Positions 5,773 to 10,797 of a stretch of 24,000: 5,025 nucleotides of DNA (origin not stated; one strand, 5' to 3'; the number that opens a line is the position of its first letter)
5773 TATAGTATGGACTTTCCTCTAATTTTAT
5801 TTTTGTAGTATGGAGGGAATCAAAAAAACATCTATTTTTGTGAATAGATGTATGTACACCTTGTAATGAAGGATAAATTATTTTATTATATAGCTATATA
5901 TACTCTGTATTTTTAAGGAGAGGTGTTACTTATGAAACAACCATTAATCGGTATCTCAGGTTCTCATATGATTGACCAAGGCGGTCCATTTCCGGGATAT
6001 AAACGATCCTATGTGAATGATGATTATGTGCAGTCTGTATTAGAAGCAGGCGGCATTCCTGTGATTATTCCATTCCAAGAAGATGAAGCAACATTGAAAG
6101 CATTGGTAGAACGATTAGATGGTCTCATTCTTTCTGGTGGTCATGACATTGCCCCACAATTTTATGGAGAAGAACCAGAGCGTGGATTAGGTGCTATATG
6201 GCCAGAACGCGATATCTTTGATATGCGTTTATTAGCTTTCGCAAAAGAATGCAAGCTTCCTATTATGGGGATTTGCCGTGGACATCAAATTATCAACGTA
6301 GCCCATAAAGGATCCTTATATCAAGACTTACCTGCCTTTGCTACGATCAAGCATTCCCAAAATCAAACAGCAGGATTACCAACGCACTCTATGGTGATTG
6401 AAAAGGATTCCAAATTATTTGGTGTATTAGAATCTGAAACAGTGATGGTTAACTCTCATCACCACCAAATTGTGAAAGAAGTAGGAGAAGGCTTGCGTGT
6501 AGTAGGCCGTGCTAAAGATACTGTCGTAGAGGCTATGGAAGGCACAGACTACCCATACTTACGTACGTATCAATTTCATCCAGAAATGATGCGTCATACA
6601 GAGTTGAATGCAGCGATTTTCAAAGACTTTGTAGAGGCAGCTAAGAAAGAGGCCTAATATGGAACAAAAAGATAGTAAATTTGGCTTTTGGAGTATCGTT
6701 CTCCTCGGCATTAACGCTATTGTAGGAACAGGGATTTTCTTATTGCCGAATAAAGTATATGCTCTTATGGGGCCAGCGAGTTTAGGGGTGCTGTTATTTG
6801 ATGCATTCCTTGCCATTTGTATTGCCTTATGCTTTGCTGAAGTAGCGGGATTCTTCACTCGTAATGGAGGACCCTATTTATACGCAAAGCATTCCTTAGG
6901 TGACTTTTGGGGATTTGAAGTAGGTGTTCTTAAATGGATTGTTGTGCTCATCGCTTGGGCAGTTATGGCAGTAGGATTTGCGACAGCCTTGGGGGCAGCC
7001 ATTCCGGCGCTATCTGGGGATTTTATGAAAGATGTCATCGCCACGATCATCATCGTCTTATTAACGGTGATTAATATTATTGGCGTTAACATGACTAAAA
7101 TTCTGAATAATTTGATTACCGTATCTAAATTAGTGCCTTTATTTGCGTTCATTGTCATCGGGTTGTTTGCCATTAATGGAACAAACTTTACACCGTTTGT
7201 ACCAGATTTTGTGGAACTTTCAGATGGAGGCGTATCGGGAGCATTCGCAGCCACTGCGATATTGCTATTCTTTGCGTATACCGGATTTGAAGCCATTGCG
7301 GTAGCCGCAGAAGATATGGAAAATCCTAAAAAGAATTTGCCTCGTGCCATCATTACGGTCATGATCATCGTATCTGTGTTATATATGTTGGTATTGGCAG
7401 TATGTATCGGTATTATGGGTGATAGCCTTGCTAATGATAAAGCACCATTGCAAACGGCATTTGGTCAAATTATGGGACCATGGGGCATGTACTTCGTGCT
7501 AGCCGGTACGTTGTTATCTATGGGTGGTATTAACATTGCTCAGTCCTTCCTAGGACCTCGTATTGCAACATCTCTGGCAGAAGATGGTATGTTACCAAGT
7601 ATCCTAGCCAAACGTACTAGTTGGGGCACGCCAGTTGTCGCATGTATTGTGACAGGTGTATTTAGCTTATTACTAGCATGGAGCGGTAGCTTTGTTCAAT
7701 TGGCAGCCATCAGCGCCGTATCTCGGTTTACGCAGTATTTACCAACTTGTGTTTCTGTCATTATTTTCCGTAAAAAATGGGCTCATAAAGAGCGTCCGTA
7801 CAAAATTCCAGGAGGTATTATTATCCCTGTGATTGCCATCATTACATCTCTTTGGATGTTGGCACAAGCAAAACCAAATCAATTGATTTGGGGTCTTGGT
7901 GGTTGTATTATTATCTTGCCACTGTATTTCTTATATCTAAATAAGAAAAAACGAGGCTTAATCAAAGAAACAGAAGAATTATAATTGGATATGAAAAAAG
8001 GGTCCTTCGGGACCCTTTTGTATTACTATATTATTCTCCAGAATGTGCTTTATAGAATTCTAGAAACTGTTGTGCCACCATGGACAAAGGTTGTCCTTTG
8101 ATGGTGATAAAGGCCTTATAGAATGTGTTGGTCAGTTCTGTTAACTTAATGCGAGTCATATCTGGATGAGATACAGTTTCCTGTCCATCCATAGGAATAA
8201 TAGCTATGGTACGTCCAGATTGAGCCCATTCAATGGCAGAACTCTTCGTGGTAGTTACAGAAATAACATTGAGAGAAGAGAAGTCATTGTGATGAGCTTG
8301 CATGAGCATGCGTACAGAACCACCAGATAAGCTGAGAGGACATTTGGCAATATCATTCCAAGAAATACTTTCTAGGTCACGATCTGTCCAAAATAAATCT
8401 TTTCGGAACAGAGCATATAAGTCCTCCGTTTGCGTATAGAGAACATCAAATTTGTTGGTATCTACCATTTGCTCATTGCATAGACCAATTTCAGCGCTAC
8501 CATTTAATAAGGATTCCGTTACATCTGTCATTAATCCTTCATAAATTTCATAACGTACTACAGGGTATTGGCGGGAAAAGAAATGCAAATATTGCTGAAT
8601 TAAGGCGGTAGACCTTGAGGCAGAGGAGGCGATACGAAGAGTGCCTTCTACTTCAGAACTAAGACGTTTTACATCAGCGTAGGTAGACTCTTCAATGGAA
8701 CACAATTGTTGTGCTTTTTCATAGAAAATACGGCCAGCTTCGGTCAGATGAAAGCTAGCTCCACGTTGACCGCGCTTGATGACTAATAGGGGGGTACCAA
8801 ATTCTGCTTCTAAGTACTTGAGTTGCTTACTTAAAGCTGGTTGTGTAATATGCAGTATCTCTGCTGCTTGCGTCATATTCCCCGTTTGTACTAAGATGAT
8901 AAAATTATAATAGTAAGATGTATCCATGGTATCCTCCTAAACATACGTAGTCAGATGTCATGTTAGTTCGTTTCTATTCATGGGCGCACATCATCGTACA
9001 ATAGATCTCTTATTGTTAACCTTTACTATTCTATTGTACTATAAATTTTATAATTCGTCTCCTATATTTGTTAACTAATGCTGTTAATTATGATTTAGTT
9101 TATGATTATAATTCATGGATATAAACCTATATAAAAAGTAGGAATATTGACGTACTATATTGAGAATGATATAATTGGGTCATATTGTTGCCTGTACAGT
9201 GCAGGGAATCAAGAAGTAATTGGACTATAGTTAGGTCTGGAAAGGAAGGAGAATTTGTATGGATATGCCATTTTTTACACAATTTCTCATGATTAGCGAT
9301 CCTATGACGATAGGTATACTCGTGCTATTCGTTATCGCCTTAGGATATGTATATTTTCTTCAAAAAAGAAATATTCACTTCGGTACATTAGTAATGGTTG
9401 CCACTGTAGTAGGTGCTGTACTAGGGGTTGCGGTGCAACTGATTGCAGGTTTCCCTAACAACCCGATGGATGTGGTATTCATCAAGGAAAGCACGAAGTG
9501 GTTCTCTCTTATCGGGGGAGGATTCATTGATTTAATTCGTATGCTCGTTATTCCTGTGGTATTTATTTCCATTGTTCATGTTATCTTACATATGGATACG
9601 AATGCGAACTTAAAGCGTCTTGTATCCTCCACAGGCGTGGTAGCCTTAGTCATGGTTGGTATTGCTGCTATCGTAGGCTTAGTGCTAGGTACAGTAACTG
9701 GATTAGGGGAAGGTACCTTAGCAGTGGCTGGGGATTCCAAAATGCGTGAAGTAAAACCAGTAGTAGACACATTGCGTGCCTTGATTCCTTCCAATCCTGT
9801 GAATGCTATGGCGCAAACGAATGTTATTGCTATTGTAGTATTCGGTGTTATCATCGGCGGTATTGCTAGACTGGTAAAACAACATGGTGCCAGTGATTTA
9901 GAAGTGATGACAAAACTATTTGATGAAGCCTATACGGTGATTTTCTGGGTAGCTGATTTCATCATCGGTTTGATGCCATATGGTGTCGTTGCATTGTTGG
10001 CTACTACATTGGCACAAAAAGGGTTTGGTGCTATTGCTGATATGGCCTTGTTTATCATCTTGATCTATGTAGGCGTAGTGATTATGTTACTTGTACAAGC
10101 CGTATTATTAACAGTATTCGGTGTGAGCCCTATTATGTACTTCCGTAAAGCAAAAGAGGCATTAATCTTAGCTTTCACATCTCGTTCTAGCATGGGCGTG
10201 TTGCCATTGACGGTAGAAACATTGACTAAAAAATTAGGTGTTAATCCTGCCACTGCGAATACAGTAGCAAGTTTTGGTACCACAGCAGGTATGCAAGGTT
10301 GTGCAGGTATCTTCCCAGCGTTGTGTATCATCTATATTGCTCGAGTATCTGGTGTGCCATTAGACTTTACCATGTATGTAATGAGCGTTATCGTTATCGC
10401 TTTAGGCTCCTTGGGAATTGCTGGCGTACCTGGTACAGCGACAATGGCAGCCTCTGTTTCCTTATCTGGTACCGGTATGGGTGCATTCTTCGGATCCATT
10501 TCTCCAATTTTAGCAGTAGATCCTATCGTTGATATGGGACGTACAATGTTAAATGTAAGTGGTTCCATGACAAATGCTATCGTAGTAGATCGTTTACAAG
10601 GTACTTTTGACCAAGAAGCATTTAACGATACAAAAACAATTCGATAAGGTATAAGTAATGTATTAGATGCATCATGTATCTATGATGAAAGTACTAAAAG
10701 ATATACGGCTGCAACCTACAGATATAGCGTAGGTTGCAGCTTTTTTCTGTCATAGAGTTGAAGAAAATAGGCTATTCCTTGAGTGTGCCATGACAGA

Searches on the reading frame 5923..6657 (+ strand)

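Call 27: search_protein_families(library=pfam, proteins=[window:5923-6657:+], max_evalue=0.00001)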
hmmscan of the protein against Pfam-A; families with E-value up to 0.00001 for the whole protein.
window:5923-6657:+ (244 aa): 2 families
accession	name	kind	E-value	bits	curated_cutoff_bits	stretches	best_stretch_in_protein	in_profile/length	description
PF07722.19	Peptidase_C26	-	3.3e-63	213.8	20.5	1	7-221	1-219/219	Peptidase C26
PF00117.34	GATase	-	4.9e-16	59.4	22.8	1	48-238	26-189/190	Glutamine amidotransferase class-I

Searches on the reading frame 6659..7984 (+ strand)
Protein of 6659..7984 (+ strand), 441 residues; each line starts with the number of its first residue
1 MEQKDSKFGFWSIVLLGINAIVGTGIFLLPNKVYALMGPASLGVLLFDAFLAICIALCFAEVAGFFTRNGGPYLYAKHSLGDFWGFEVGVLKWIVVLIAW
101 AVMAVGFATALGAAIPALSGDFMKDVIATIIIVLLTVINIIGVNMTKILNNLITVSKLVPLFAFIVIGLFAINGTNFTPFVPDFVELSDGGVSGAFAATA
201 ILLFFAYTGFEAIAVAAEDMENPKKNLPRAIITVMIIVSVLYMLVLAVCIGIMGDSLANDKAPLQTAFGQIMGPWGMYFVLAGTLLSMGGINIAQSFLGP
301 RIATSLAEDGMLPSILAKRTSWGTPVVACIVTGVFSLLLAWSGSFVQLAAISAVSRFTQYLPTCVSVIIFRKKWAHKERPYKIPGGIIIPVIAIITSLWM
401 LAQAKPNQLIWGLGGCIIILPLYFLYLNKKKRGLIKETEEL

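Call 27: search_protein_families(library=pfam, proteins=[window:6659-7984:+], max_evalue=0.00001)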
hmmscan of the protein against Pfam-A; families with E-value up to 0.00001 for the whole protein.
window:6659-7984:+ (441 aa): 2 families
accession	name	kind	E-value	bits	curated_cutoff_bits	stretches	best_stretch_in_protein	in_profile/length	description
PF13520.12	AA_permease_2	-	9.9e-58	196.5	27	1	8-401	1-401/427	Amino acid permease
PF00324.27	AA_permease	-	1.2e-44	153.2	24.6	1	13-400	2-419/470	Amino acid permease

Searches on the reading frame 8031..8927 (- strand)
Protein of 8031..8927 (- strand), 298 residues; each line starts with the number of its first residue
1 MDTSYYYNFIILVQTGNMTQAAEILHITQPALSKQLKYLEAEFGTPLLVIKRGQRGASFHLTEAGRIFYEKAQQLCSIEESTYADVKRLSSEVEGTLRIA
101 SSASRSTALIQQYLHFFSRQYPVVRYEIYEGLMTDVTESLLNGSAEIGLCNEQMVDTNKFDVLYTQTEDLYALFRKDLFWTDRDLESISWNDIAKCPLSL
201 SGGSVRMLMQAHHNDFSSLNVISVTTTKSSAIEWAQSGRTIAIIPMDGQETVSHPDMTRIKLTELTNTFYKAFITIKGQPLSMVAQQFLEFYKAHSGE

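Call 27: search_protein_families(library=pfam, proteins=[window:8031-8927:-], max_evalue=0.00001)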
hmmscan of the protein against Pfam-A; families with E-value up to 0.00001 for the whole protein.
window:8031-8927:- (298 aa): 2 families
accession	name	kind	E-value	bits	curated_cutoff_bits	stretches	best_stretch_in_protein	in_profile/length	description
PF00126.33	HTH_1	-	1.2e-16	60.8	26.6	1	9-66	7-60/60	Bacterial regulatory helix-turn-helix protein, lysR family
PF03466.25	LysR_substrate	-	3.3e-15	56.5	28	1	92-295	3-207/209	LysR substrate binding domain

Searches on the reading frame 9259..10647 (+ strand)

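Call 27: search_protein_families(library=pfam, proteins=[window:9259-10647:+], max_evalue=0.00001)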
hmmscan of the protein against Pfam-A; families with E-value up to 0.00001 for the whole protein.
window:9259-10647:+ (462 aa): 1 family
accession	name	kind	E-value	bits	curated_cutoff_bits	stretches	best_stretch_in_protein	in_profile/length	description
PF00375.23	SDF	-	1.8e-92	310.8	27.9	1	45-445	5-386/387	Sodium:dicarboxylate symporter family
